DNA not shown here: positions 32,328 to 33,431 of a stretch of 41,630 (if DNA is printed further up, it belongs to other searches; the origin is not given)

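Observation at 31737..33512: Nucleoside-salvage module: PnuC-like transporter, deoxynucleoside kinase (with extra C-terminal domain) and NrdH redoxin beside the DNA polymerase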

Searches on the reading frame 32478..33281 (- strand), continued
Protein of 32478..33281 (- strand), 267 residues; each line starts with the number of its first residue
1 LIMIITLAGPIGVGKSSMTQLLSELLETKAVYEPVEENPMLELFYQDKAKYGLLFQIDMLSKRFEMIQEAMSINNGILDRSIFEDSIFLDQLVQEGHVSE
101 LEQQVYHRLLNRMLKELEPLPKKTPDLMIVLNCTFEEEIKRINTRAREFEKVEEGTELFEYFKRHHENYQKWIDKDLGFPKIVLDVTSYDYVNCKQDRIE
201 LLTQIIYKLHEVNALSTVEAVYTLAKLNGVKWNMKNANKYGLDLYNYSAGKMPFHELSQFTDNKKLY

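Call 44: find_homologous_proteins(query=window:32478-33275:-, max_evalue=1e-10)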
Query window:32478-33275:- (265 aa): 113 proteins with E <= 1e-10 among 550 candidates.
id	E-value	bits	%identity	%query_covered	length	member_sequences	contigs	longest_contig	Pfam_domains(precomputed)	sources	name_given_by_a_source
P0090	1.7e-153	527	91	100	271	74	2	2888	PF02223.24,PF13238.13,PF01712.26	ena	-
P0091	3.0e-133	461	80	100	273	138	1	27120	PF02223.24,PF13238.13,PF01712.26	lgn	-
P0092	4.8e-127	441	75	100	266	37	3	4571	PF01712.26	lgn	-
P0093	5.4e-126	437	74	100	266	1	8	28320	PF02223.24,PF01712.26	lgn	-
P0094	5.2e-125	434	74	100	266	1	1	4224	PF02223.24,PF01712.26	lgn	-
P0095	3.0e-124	431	73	100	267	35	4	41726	PF02223.24,PF13238.13,PF01712.26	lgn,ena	-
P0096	1.5e-123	429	72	100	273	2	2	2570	PF13238.13,PF01712.26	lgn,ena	-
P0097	4.8e-122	424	71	100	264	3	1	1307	PF13238.13,PF01712.26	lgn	-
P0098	8.3e-122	423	73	100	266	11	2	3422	PF13238.13,PF01712.26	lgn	-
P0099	3.1e-120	418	88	83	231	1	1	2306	PF02223.24,PF13238.13,PF01712.26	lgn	-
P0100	1.1e-118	413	86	83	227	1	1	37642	PF02223.24,PF13238.13,PF01712.26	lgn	-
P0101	1.7e-117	409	69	100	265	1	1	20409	PF13238.13,PF01712.26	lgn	-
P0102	6.0e-116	404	68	100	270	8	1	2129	PF02223.24,PF13238.13,PF01712.26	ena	-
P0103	1.9e-115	403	70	100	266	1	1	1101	PF02223.24,PF13238.13,PF01712.26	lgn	-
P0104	2.3e-113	396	71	98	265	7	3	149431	PF02223.24,PF13238.13,PF01712.26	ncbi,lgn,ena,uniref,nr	ncbi:deoxynucleoside kinase [Enterococcus phage vB_EfaM_A2]|uniref:Deoxynucleoside kinase n=1 Tax=En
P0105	6.7e-113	394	82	83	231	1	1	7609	PF02223.24,PF13238.13,PF01712.26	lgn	-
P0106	4.1e-111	388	80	83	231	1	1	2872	PF02223.24,PF13238.13,PF01712.26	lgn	-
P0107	1.9e-110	386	81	81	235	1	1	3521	PF02223.24,PF13238.13,PF01712.26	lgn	-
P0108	2.2e-108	379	75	85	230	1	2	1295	PF13238.13,PF01712.26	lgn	-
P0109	5.5e-108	378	75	85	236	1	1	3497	PF13238.13,PF01712.26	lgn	-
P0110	5.5e-108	378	75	85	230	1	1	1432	PF13238.13,PF01712.26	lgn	-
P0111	1.2e-101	357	75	83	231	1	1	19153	PF02223.24,PF13238.13,PF01712.26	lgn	-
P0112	2.0e-101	357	74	85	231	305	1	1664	PF02223.24,PF13238.13,PF01712.26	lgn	-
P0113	5.2e-101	355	74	83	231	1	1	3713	PF02223.24,PF13238.13,PF01712.26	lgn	-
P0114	5.5e-101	355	74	83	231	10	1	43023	PF13238.13,PF01712.26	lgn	-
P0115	7.6e-101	355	74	84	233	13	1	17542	PF02223.24,PF13238.13,PF01712.26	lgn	-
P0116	8.1e-101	355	73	85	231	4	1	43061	PF02223.24,PF13238.13,PF01712.26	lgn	-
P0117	8.7e-101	354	73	83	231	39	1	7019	PF02223.24,PF13238.13,PF01712.26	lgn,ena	-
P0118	1.1e-100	354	74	83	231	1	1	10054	PF13238.13,PF01712.26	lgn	-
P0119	1.2e-100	354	74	83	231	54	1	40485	PF02223.24,PF13238.13,PF01712.26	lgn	-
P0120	1.4e-100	354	74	82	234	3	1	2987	PF13238.13,PF01712.26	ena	-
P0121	2.0e-100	353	73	83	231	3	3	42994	PF02223.24,PF13238.13,PF01712.26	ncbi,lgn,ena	-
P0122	7.9e-100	351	74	83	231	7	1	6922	PF02223.24,PF13238.13,PF01712.26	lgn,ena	-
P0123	8.6e-100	351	74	83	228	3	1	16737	PF02223.24,PF13238.13,PF01712.26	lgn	-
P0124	1.3e-99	351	72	85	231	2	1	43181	PF01712.26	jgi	jgi:deoxyadenosine/deoxycytidine kinase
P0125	1.8e-99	350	69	89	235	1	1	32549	PF02223.24,PF13238.13,PF01712.26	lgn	-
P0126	2.0e-99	350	73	83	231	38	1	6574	PF02223.24,PF13238.13,PF01712.26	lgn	-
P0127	2.1e-99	350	73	85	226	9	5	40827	PF02223.24,PF13238.13,PF01712.26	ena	-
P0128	3.1e-99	349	74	83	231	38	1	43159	PF02223.24,PF13238.13,PF01712.26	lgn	-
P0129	3.7e-99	349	73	85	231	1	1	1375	PF02223.24,PF13238.13,PF01712.26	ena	-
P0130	4.6e-99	349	72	85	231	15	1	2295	PF02223.24,PF13238.13,PF01712.26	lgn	-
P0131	4.8e-99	349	72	83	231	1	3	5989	PF02223.24,PF13238.13,PF01712.26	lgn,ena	-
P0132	7.5e-99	348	71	85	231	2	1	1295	PF02223.24,PF13238.13,PF01712.26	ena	-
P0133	1.2e-98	347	73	83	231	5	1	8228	PF13238.13,PF01712.26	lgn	-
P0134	2.1e-98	347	71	85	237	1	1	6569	PF02223.24,PF13238.13,PF01712.26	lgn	-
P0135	3.0e-98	346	72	85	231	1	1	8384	PF02223.24,PF13238.13,PF01712.26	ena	-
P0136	4.6e-98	346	72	82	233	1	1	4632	PF02223.24,PF13238.13,PF01712.26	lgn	-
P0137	9.1e-98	345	72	83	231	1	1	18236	PF02223.24,PF13238.13,PF01712.26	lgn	-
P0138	3.3e-97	343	71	85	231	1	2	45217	PF13238.13,PF01712.26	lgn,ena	-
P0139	8.6e-97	341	72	83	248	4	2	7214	PF02223.24,PF01712.26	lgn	-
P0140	1.3e-96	341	71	82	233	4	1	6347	PF02223.24,PF01712.26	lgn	-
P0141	1.1e-95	338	70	82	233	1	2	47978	PF02223.24,PF13238.13,PF01712.26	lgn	-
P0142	1.8e-95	337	72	83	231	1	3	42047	PF02223.24,PF13238.13,PF01712.26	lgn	-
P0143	2.3e-95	337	71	81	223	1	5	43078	PF02223.24,PF13238.13,PF01712.26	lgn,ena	-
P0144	1.0e-88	315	57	100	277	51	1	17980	PF02223.24,PF01712.26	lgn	-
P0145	6.2e-85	303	68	83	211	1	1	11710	PF02223.24,PF13238.13,PF01712.26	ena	-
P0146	2.1e-84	301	67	83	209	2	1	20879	PF02223.24,PF13238.13,PF01712.26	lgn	-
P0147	2.0e-77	278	52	98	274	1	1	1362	PF02223.24,PF01712.26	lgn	-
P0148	6.0e-77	276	53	98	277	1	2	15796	PF02223.24,PF01712.26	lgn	-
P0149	9.3e-77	276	55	87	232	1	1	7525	PF02223.24,PF01712.26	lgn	-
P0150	1.0e-76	276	52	98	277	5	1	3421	PF02223.24,PF01712.26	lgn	-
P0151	1.1e-76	276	52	98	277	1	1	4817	PF02223.24,PF01712.26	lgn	-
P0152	1.2e-76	275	52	98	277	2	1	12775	PF02223.24,PF01712.26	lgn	-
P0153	1.6e-76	275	53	99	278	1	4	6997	PF02223.24,PF01712.26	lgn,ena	-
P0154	1.9e-76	275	53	99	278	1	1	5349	PF02223.24,PF01712.26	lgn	-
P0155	2.0e-76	275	52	98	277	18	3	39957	PF02223.24,PF01712.26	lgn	-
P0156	2.8e-76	274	52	99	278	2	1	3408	PF02223.24,PF01712.26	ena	-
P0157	2.8e-76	274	50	98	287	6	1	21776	PF02223.24,PF01712.26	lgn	-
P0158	3.4e-76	274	52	98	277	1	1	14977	PF02223.24,PF01712.26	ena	-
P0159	4.6e-76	274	58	85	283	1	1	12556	PF02223.24,PF01712.26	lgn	-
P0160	4.7e-76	273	52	98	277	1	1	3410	PF02223.24,PF01712.26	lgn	-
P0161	5.1e-76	273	52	99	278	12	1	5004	PF02223.24,PF01712.26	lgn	-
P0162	5.7e-76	273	52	99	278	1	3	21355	PF02223.24,PF01712.26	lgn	-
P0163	6.3e-76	273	52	98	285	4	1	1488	PF02223.24,PF01712.26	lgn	-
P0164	7.7e-76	273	52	99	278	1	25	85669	PF02223.24,PF01712.26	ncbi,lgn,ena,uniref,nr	ncbi:deoxyadenosine kinase / deoxyguanosine kinase [Enterococcus phage nattely]|uniref:Deoxyadenosin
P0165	8.1e-76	273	52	99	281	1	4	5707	PF02223.24,PF01712.26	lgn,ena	-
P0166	8.7e-76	273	52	98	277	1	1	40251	PF02223.24,PF01712.26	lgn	-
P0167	9.9e-76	272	57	85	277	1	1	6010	PF02223.24,PF01712.26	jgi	jgi:deoxyadenosine/deoxycytidine kinase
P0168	1.1e-75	272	52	99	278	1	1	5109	PF02223.24,PF01712.26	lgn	-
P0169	1.7e-75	272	56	85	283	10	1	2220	PF02223.24,PF01712.26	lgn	-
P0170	1.2e-74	269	56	85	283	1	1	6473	PF02223.24,PF01712.26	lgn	-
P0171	1.4e-73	265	56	85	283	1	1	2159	PF02223.24,PF01712.26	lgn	-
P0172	8.2e-69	250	49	92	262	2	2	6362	PF01712.26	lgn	-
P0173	7.9e-66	240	72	58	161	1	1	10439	PF01712.26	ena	-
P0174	1.6e-63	232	65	63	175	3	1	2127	PF02223.24,PF01712.26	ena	-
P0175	1.0e-60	223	66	58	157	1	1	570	PF01712.26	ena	-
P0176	1.1e-49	187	48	76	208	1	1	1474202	PF02223.24,PF13521.13,PF01712.26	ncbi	ncbi:deoxynucleoside kinase [Lactobacillaceae bacterium Melli_B3]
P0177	1.7e-49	186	48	76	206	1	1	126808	PF02223.24,PF13521.13,PF13238.13,PF01712.26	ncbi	ncbi:deoxynucleoside kinase [Lactobacillaceae bacterium Scapto_B20]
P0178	3.3e-49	186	47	78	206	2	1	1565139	PF02223.24,PF13521.13,PF13238.13,PF01712.26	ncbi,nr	ncbi:deoxynucleoside kinase [Lactobacillus sp. Sy-1]|nr:deoxynucleoside kinase [Lactobacillus sp. Sy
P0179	1.4e-48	183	47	76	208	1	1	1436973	PF02223.24,PF13521.13,PF01712.26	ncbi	ncbi:deoxynucleoside kinase [Lactobacillaceae bacterium Melli_B4]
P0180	1.8e-46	177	44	78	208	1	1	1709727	PF02223.24,PF01712.26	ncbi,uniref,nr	ncbi:deoxynucleoside kinase [Nicoliella spurrieriana]|uniref:Deoxynucleoside kinase n=1 Tax=Nicoliel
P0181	3.4e-44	169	41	78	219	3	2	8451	PF01712.26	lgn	-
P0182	2.2e-42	163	43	71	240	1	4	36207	PF02223.24,PF13238.13,PF01712.26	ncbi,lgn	ncbi:MAG: deoxynucleoside kinase [Enterococcus sp.]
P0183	1.9e-41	160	82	37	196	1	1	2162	PF01712.26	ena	-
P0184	1.3e-39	154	40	79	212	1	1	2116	PF13238.13,PF01712.26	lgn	-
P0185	1.5e-39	154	41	80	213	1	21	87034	PF13238.13,PF01712.26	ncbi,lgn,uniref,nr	ncbi:deoxynucleoside kinase [Fructobacillus sp. W13]|uniref:Deoxynucleoside kinase n=1 Tax=Fructobac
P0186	3.0e-39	153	39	80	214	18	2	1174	PF02223.24,PF13238.13,PF01712.26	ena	-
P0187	7.5e-39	152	41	80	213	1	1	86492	PF13238.13,PF01712.26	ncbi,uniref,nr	ncbi:deoxynucleoside kinase [Fructobacillus sp. M2-14]|uniref:Deoxynucleoside kinase n=1 Tax=Fructob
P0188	1.0e-38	151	39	80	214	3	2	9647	PF02223.24,PF13238.13,PF01712.26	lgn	-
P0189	5.5e-38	149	40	79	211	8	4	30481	PF02223.24,PF13238.13,PF01712.26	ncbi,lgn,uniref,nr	ncbi:deoxynucleoside kinase [uncultured Enterococcus sp.]|uniref:deoxynucleoside kinase n=1 Tax=uncu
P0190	3.0e-37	146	40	77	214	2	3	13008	PF02223.24,PF01712.26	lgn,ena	-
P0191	1.7e-34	137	36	78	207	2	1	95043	PF13238.13,PF01712.26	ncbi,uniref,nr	ncbi:deoxynucleoside kinase [Fructobacillus ficulneus]|uniref:Deoxynucleoside kinase n=1 Tax=Fructob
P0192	4.7e-34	136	36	80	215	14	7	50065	PF13238.13,PF01712.26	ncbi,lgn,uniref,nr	ncbi:deoxynucleoside kinase [Fructobacillus evanidus]|uniref:Deoxyadenosine/deoxycytidine kinase (Dc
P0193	7.5e-30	122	54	42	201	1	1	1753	PF01712.26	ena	-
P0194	9.2e-27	112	33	77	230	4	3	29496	PF01712.26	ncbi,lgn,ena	-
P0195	3.5e-21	94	33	80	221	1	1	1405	PF02223.24,PF13238.13,PF01712.26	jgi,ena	-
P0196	1.1e-20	92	36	72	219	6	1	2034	PF13238.13,PF01712.26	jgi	-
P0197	7.6e-20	89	34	82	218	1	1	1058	PF13238.13,PF01712.26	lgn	-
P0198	1.3e-19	89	33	72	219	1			PF13238.13,PF01712.26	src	-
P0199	1.9e-19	88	34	78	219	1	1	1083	PF13238.13,PF01712.26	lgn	-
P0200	2.0e-19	88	33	72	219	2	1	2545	PF02223.24,PF13238.13,PF01712.26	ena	-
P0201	3.5e-19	87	33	72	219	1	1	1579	PF13238.13,PF01712.26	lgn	-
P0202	4.7e-18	83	33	78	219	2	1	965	PF13238.13,PF01712.26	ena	-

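Call 45: find_encoding_contigs(protein=P0100, flank=5000, max_places=2)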
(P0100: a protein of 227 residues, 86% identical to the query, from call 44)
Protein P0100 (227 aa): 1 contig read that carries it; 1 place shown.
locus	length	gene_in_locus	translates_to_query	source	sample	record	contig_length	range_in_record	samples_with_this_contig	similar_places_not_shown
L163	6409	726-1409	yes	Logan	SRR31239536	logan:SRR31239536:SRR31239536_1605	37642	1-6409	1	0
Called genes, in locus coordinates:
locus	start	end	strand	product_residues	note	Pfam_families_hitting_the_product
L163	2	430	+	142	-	?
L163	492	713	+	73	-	PF00462:Glutaredoxin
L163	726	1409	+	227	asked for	PF01712:dNK, PF02223:Thymidylate_kin (faint), PF13238:AAA_18 (weak)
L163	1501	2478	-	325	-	PF01510:Amidase_2 (weak)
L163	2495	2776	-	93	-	PF04531:Phage_holin_1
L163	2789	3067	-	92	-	PF10779:XhlA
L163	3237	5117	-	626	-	-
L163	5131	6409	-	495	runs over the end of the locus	PF06605:Prophage_tail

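Call 46: find_encoding_contigs(protein=P0105, flank=5000, max_places=2)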
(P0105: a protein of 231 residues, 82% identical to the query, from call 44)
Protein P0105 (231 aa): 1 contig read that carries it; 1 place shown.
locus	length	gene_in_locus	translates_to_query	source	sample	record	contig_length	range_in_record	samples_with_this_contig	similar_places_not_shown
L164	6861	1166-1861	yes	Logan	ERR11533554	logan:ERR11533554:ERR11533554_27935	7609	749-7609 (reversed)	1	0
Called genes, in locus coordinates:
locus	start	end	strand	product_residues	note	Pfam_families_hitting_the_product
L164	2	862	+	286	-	?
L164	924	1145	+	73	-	PF00462:Glutaredoxin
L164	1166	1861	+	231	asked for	PF01712:dNK, PF02223:Thymidylate_kin (faint), PF13238:AAA_18 (weak)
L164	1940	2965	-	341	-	PF01510:Amidase_2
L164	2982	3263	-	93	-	PF04531:Phage_holin_1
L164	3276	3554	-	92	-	PF10779:XhlA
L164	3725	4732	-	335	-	-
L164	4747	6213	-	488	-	PF06605:Prophage_tail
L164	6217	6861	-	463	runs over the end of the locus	?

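Call 52: find_related_loci(query=A4, collection=viral_contigs, flank=3500)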
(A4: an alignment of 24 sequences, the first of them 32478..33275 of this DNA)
Query A4 (265 aa) in viral_contigs; peptide patterns used: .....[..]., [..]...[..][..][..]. (x = any residue, [..] = any of these).
68 stretches matched a pattern; 23 encode a relative of the query (tblastn E <= 1e-3); 23 distinct loci.
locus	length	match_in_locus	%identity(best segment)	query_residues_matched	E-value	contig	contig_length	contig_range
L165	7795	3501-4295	100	1-265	0e+0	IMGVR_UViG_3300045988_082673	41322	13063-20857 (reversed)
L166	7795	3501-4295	98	1-265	4e-176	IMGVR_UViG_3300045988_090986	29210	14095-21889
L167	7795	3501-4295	80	1-265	5e-142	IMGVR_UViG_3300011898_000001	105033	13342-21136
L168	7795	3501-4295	80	1-265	5e-142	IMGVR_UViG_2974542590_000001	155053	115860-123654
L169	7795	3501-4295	80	1-265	5e-142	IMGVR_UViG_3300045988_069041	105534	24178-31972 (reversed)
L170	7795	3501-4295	79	1-265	8e-142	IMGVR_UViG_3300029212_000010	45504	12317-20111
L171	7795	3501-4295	80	1-265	5e-142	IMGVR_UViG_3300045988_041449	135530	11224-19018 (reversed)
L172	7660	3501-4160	74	1-220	6e-108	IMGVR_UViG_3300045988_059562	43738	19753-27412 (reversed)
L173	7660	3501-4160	75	1-220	2e-107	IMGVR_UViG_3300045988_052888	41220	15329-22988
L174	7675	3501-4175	73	1-225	3e-107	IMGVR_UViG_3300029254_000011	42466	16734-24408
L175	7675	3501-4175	72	1-225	6e-107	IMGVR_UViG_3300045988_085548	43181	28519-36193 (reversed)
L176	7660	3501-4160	74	1-220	2e-106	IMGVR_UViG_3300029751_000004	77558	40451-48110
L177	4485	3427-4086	73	1-220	6e-107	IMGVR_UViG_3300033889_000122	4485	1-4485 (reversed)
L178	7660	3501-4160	73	1-220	1e-105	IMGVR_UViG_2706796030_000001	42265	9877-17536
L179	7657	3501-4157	72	1-219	3e-105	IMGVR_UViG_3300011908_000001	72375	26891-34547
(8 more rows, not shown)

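Call 66: predict_structure(alignment_id=A4)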
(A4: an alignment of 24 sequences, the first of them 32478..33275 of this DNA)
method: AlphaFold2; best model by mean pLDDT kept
length: 265 residues; sequences in the alignment: 24
mean_pLDDT: 89.6   pTM: 0.87
mean pLDDT of the five models: 89.6, 88.8, 88.6, 88.1, 86.9
residues with pLDDT >= 90: 155; 70-90: 97; 50-70: 13; < 50: 0
segments of 3 or more residues with pLDDT < 50: none
pLDDT, mean of each block of 10 residues (from residue 1): 91 94 93 74 89 90 86 87 89 92 90 73 90 92 76 88 93 90 95 97 96 95 96 95 90 89 87
secondary structure, 60 per line:
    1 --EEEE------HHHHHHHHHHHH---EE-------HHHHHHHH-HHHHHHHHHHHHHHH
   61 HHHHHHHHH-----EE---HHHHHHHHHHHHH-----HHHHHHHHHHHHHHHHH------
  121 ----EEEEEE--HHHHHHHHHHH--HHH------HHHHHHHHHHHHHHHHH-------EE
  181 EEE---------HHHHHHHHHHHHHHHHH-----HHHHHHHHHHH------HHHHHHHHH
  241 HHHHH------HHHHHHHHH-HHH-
elements in order: E3-6 H13-24 H37-44 H46-69 H80-92 H98-114 E125-130 H133-143 H155-171 E179-183 H193-209 H215-225 H232-245 H252-260

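Call 70: fold_search(model_id=the predicted structure, library=pdb)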
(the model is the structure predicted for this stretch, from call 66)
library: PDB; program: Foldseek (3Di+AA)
matches with E <= 10: 1149; with E <= 0.001: 169
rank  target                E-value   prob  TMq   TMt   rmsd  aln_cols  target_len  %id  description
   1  8puu_A                2.8e-11  1.00  0.67  0.82   2.9       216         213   30  Giardia intestinalis deoxyadenosine kinase forms a functional tetramer (released 2024-10-30)
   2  8puu_B                4.0e-11  1.00  0.67  0.79   2.8       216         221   29  Giardia intestinalis deoxyadenosine kinase forms a functional tetramer (released 2024-10-30)
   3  2jaq_A                2.8e-10  1.00  0.61  0.83   3.2       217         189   27  Structure of deoxyadenosine kinase from M. mycoides with bound dCTP (released 2007-01-03)
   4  2jas_D                3.4e-10  1.00  0.64  0.87   2.5       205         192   27  Structure of deoxyadenosine kinase from M.mycoides with bound dATP (released 2007-01-03)
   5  2jas_B                3.4e-10  1.00  0.63  0.84   2.7       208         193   27  Structure of deoxyadenosine kinase from M.mycoides with bound dATP (released 2007-01-03)
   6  2jat_B                4.0e-10  1.00  0.60  0.81   4.3       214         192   27  Structure of deoxyadenosine kinase from M.mycoides with products dcmp and a flexible dcdp bound (released 2007-01-03)
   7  2jaq_B                4.5e-10  1.00  0.60  0.82   3.8       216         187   26  Structure of deoxyadenosine kinase from M. mycoides with bound dCTP (released 2007-01-03)
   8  2jas_E                7.6e-10  1.00  0.65  0.87   2.4       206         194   29  Structure of deoxyadenosine kinase from M.mycoides with bound dATP (released 2007-01-03)
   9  2ocp_A                8.0e-10  1.00  0.63  0.72   3.9       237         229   22  Crystal Structure of Human Deoxyguanosine Kinase (released 2007-01-16)
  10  2jas_F                9.0e-10  1.00  0.63  0.84   3.3       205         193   27  Structure of deoxyadenosine kinase from M.mycoides with bound dATP (released 2007-01-03)
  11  2zi6_A                9.0e-10  1.00  0.66  0.79   2.8       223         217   23  C4S dCK variant of dCK in complex with D-dA+UDP (released 2008-04-22)
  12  2jas_A                9.5e-10  1.00  0.65  0.87   2.5       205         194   29  Structure of deoxyadenosine kinase from M.mycoides with bound dATP (released 2007-01-03)
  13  2zi5_A                1.5e-09  1.00  0.65  0.77   3.1       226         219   22  C4S dCK variant of dCK in complex with L-dA+UDP (released 2008-04-22)
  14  2zia_A                1.9e-09  1.00  0.66  0.78   3.0       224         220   23  C4S dCK variant of dCK in complex with cladribine+UDP (released 2008-07-08)
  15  8ooj_A                2.7e-09  1.00  0.65  0.73   3.1       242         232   20  Crystal structure of dCK C4S-S74E mutant in complex with EdC and UDP (released 2023-12-20)
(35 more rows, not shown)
